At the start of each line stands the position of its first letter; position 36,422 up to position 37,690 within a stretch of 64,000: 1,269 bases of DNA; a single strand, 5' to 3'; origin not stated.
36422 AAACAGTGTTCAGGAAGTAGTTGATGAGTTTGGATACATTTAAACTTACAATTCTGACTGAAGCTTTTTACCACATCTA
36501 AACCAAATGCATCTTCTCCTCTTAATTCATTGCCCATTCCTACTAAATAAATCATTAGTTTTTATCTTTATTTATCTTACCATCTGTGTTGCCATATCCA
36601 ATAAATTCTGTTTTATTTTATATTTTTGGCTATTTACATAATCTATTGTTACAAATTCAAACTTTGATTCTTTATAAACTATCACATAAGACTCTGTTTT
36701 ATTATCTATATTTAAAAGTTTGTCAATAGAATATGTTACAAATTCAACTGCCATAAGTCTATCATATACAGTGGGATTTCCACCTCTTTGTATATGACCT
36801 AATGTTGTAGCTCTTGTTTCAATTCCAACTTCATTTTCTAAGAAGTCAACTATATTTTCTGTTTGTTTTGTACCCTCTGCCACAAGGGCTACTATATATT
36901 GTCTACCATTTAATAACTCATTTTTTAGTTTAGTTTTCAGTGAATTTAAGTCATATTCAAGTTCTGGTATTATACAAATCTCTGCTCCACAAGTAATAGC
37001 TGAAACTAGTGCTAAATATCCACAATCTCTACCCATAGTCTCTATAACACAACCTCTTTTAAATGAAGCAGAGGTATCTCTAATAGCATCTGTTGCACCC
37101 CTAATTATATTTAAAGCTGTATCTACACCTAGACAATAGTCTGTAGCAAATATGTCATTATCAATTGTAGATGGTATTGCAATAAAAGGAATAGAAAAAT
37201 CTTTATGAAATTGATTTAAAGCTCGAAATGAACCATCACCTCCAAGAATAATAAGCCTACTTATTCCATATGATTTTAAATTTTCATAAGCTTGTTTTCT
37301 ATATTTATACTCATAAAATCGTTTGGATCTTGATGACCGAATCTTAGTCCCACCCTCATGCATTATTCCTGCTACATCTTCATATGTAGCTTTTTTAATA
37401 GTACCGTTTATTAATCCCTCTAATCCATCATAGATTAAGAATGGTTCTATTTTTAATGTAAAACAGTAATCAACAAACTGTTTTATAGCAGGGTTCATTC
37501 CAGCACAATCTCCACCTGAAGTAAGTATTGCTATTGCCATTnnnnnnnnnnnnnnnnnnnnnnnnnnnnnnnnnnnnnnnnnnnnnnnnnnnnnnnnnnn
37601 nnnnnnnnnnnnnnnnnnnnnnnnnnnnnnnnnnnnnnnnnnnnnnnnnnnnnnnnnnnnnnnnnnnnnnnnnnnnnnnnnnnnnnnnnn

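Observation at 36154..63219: Contiguous ~27-kb glycogen + EMP glycolysis + bidirectional Hox hydrogenase cluster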

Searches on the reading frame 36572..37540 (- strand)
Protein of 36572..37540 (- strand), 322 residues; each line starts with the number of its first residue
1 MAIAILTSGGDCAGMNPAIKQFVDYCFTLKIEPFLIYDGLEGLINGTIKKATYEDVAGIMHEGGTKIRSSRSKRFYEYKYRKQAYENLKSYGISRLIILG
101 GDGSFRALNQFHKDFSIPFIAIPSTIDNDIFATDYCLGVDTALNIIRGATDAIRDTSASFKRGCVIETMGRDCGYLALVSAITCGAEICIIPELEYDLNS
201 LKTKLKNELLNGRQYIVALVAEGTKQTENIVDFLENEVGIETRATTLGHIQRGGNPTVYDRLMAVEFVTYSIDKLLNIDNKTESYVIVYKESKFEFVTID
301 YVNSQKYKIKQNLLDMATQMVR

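Call 3: search_protein_families(library=ncbifam, proteins=[window:36572-37540:-])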
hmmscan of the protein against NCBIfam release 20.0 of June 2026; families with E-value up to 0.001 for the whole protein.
window:36572-37540:- (322 aa): 11 families
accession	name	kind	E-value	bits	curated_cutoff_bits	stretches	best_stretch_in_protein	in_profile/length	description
NF002872.1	PRK03202.1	subfamily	1.3e-95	320.1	253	1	2-320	2-321/323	ATP-dependent 6-phosphofructokinase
TIGR02482.1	PFKA_ATP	equivalog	2.3e-95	319.1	371.35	1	3-295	2-293/301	6-phosphofructokinase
TIGR02478.1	6PF1K_euk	equivalog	1.3e-74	251.8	708.4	2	122-313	146-347/744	6-phosphofructokinase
TIGR02483.1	PFK_mixed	subfamily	2.3e-73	247.1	430.55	1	3-300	2-322/325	phosphofructokinase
NF010674.0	PRK14071.1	equivalog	5.7e-56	190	544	2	3-227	7-242/360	ATP-dependent 6-phosphofructokinase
NF005301.0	PRK06830.1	equivalog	4.3e-29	101.3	400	1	3-227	84-317/445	ATP-dependent 6-phosphofructokinase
NF041103.1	PFKA_PPi_Ttgales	equivalog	4.8e-25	88.4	550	1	3-233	1-247/407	diphosphate--fructose-6-phosphate 1-phosphotransferase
NF010675.0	PRK14072.1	subfamily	6.2e-23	81.2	273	1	4-261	7-279/416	diphosphate--fructose-6-phosphate 1-phosphotransferase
NF005482.0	PRK07085.1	subfamily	3.4e-14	52.3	446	1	2-223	75-314/558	diphosphate--fructose-6-phosphate 1-phosphotransferase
NF005121.0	PRK06555.1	equivalog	4.7e-12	45.4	395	1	82-181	102-207/404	pyrophosphate--fructose-6-phosphate 1-phosphotransferase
TIGR02477.1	PFKA_PPi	equivalog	2.3e-11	42.9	587.95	1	3-194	70-271/539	diphosphate--fructose-6-phosphate 1-phosphotransferase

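Call 13: find_encoding_contigs(protein=window:36572-37540:-, flank=10000, max_places=10)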
Protein window:36572-37540:- (322 aa): no gene with exactly this product is on record in the collection.

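Call 32: search_solved_structures(query=window:36572-37540:-, max_evalue=1e-40, show_alignments=1)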
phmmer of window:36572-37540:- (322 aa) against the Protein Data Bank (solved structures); distinct sequences matched with E-value up to 1e-40: 22.
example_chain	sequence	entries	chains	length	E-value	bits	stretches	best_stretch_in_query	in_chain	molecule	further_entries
3o8l_A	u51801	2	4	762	6.3e-86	291.7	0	3-267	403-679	6-phosphofructokinase, muscle type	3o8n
4omt_A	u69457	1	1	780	7.5e-86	291.4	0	3-267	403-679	6-phosphofructokinase, muscle type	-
4rh3_A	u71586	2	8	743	6.6e-85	288.3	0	3-266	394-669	ATP-dependent 6-phosphofructokinase, platelet type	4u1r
4wl0_A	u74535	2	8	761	7.5e-85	288.1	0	3-266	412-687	ATP-dependent 6-phosphofructokinase, platelet type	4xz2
4xyj_A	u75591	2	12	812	1e-84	287.7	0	3-266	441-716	ATP-dependent 6-phosphofructokinase, platelet type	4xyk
7tff_A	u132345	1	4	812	5.1e-84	285.4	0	3-266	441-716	ATP-dependent 6-phosphofructokinase, platelet type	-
7lw1_A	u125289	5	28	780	1.6e-82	280.5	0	2-264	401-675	ATP-dependent 6-phosphofructokinase, liver type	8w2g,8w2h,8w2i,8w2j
3opy_B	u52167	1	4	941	9.8e-77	261.5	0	3-273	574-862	6-phosphofructo-1-kinase beta-subunit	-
3o8o_A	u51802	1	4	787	1.6e-74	254.3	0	3-282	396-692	6-phosphofructokinase subunit alpha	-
3o8o_B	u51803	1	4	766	5.8e-69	236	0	2-268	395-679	6-phosphofructokinase subunit beta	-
5xoe_A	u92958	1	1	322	2.9e-66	227.1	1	3-318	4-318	ATP-dependent 6-phosphofructokinase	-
5xz6_A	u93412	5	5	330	3.1e-66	227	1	3-318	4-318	ATP-dependent 6-phosphofructokinase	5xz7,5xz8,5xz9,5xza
3opy_A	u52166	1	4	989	5.4e-66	226.2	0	99-267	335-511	6-phosphofructo-1-kinase alpha-subunit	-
1mto_A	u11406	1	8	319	7.4e-65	222.5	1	3-276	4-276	6-phosphofructokinase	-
3pfk_A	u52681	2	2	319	1.4e-64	221.6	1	3-276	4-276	PHOSPHOFRUCTOKINASE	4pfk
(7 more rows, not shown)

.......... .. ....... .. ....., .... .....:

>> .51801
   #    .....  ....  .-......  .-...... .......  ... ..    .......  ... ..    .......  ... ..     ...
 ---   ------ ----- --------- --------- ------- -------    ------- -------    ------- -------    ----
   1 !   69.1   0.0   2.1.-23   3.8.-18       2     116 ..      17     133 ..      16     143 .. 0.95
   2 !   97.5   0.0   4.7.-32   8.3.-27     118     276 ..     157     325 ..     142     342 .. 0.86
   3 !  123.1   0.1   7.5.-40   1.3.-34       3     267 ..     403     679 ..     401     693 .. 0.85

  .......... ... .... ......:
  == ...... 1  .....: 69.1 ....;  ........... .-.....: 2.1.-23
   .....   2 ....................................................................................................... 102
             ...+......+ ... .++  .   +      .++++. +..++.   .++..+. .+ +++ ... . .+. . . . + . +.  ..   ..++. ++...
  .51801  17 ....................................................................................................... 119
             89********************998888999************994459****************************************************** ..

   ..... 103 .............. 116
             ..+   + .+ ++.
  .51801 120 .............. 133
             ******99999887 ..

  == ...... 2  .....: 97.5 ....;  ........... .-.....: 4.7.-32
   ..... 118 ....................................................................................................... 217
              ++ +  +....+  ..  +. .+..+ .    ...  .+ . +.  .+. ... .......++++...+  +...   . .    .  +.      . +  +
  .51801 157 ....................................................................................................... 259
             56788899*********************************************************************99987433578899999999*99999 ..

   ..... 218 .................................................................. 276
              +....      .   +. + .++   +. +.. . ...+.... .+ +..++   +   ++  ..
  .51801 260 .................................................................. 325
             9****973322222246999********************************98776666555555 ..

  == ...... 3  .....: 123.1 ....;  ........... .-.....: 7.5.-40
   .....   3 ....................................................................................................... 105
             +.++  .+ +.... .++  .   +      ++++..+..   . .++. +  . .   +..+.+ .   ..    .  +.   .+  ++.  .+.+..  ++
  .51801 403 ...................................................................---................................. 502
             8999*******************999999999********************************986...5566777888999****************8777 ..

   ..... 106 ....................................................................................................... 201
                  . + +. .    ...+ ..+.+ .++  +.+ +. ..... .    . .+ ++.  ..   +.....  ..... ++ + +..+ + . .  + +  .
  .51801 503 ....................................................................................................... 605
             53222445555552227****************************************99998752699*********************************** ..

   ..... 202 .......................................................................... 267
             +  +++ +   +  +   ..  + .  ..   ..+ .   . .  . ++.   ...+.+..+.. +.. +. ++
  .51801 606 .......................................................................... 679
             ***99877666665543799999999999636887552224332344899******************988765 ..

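Call 36: find_related_loci(query=window:36572-37540:-, collection=metagenome_contigs, flank=10000)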
Query window:36572-37540:- (322 aa) in metagenome_contigs; peptide patterns used: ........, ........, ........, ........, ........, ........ (x = any residue, [..] = any of these).
446 stretches matched a pattern; 297 encode a relative of the query (tblastn E <= 1e-3); the best 80 are kept; 80 distinct loci.
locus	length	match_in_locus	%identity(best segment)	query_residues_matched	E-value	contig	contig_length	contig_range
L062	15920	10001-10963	81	1-322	3e-179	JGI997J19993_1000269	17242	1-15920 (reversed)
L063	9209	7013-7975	78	1-322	4e-175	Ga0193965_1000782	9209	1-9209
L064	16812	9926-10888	77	1-322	2e-174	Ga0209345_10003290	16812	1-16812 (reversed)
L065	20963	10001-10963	77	1-322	5e-174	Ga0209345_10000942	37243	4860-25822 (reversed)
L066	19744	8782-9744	77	1-322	5e-174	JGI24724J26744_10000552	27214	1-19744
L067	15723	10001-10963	76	1-322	9e-174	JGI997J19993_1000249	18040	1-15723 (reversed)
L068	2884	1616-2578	77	1-322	0e+0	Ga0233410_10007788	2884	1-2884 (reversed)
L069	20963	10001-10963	76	1-322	6e-171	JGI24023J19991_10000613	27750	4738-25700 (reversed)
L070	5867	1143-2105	75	1-322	8e-170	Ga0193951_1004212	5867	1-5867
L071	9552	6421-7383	78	1-322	2e-166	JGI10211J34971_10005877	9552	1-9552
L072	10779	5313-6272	75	1-321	3e-166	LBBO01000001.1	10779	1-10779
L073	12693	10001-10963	72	1-322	1e-164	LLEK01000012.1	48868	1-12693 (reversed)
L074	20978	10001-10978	72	1-321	3e-164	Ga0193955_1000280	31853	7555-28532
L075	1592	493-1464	74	1-321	2e-179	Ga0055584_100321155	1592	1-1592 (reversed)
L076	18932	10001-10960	74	1-321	3e-163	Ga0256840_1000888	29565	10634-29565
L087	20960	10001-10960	75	1-322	6e-157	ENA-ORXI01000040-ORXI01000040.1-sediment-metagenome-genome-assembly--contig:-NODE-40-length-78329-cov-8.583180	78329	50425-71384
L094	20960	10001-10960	62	1-322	1e-142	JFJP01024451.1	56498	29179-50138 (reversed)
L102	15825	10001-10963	75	1-322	1e-169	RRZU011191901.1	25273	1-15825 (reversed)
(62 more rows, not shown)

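Call 48: search_protein_families(library=pfam, max_evalue=0.00001, proteins=[L065:10980-12788:+, L065:5065-6486:-, L065:1956-3563:+, L065:4447-5001:-, L094:10953-12164:+, L094:12178-14112:+, L063:7993-9209:+, L102:6477-7673:+, L087:8650-9999:+])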
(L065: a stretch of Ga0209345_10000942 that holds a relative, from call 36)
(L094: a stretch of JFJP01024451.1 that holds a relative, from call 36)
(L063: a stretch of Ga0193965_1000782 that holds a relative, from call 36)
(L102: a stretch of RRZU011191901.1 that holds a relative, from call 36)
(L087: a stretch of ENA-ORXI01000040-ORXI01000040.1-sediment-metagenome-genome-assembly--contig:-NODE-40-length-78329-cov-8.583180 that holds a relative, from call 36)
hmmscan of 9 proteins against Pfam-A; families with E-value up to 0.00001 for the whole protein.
L065:10980-12788:+ (602 aa): 1 family
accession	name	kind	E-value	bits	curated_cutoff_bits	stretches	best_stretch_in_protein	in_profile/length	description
PF00224.27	PK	-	1.5e-53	182.4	30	2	325-563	83-315/328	Pyruvate kinase, barrel domain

L065:5065-6486:- (473 aa): 2 families
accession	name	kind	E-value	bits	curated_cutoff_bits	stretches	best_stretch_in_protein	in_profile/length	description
PF00224.27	PK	-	2.1e-108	362.8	30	1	1-321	1-328/328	Pyruvate kinase, barrel domain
PF02887.21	PK_C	-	9.3e-25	87.4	28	1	348-462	1-114/114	Pyruvate kinase, alpha/beta domain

L065:1956-3563:+ (535 aa): 4 families
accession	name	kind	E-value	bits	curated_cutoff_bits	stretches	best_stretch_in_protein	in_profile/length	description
PF02878.22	PGM_PMM_I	-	3.1e-31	108.3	22.5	1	39-174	2-134/138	Phosphoglucomutase/phosphomannomutase, alpha/beta/alpha domain I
PF02880.22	PGM_PMM_III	-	2.5e-24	86.1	20.7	1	315-431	1-113/115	Phosphoglucomutase/phosphomannomutase, alpha/beta/alpha domain III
PF02879.22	PGM_PMM_II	-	1.2e-11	45.4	29.3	1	204-309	2-101/103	Phosphoglucomutase/phosphomannomutase, alpha/beta/alpha domain II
PF00408.26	PGM_PMM_IV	-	2.5e-08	34.3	23.1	1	481-526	20-64/68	Phosphoglucomutase/phosphomannomutase, C-terminal domain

L065:4447-5001:- (184 aa): 1 family
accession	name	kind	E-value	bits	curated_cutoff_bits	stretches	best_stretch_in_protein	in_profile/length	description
PF11845.13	Tll0287-like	-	1.8e-20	74.3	24.1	1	19-182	6-143/144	Tll0287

L094:10953-12164:+ (403 aa): 2 families
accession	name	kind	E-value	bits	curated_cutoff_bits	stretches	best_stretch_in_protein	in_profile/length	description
PF07992.20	Pyr_redox_2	-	2.6e-41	142.4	26.1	1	8-318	1-287/291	Pyridine nucleotide-disulphide oxidoreductase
PF00070.33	Pyr_redox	-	3.9e-13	50.2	22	1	163-245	1-70/82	Pyridine nucleotide-disulphide oxidoreductase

L094:12178-14112:+ (644 aa): 5 families
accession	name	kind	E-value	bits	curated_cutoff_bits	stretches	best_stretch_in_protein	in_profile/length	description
PF13549.11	ATP-grasp_5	-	1.1e-38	133.3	27.6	1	34-206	47-220/221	ATP-grasp domain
PF13607.11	Succ_CoA_lig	-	4.9e-38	130.4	27.4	1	368-496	2-132/138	Succinyl-CoA ligase like flavodoxin domain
PF13380.12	CoA_binding_2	-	3.3e-20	73.1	22.8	1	230-348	2-112/116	CoA binding domain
PF02629.25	CoA_binding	-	2.7e-12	47.7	22.3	1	227-317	2-97/97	CoA binding domain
PF19045.5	Ligase_CoA_2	-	4.6e-06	27.2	23.7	0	507-589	2-89/162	Ligase-CoA domain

L063:7993-9209:+ (405 aa): 1 family
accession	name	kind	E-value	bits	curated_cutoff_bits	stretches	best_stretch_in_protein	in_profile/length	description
PF00224.27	PK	-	6.1e-12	45.7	30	1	122-235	3-109/328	Pyruvate kinase, barrel domain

L102:6477-7673:+ (398 aa): 7 families
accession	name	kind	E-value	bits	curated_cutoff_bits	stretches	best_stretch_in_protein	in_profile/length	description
PF07992.20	Pyr_redox_2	-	6.5e-43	147.7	26.1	1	2-311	1-284/291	Pyridine nucleotide-disulphide oxidoreductase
PF00070.33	Pyr_redox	-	1.5e-11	45.1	22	1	157-237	1-68/82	Pyridine nucleotide-disulphide oxidoreductase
PF13738.12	Pyr_redox_3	-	1.3e-08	34.9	30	0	145-296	154-305/305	Pyridine nucleotide-disulphide oxidoreductase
PF13454.12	NAD_binding_9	-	8.1e-08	32.8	21.8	0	5-59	1-56/155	FAD-NAD(P)-binding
PF13450.12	NAD_binding_8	-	1.2e-07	32.4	21.9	0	6-35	1-29/68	NAD(P)-binding Rossmann-like domain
PF01266.30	DAO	-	1.9e-07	31.4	27.9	0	3-35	1-32/353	FAD dependent oxidoreductase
PF03486.20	HI0933_like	-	4e-06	26.9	50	0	3-34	2-32/244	HI0933-like protein Rossmann domain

L087:8650-9999:+ (449 aa): 1 family
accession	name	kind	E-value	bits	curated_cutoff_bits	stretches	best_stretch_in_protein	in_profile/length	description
PF00209.24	SNF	-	7.2e-44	150.8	27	2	7-121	6-118/524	Sodium:neurotransmitter symporter family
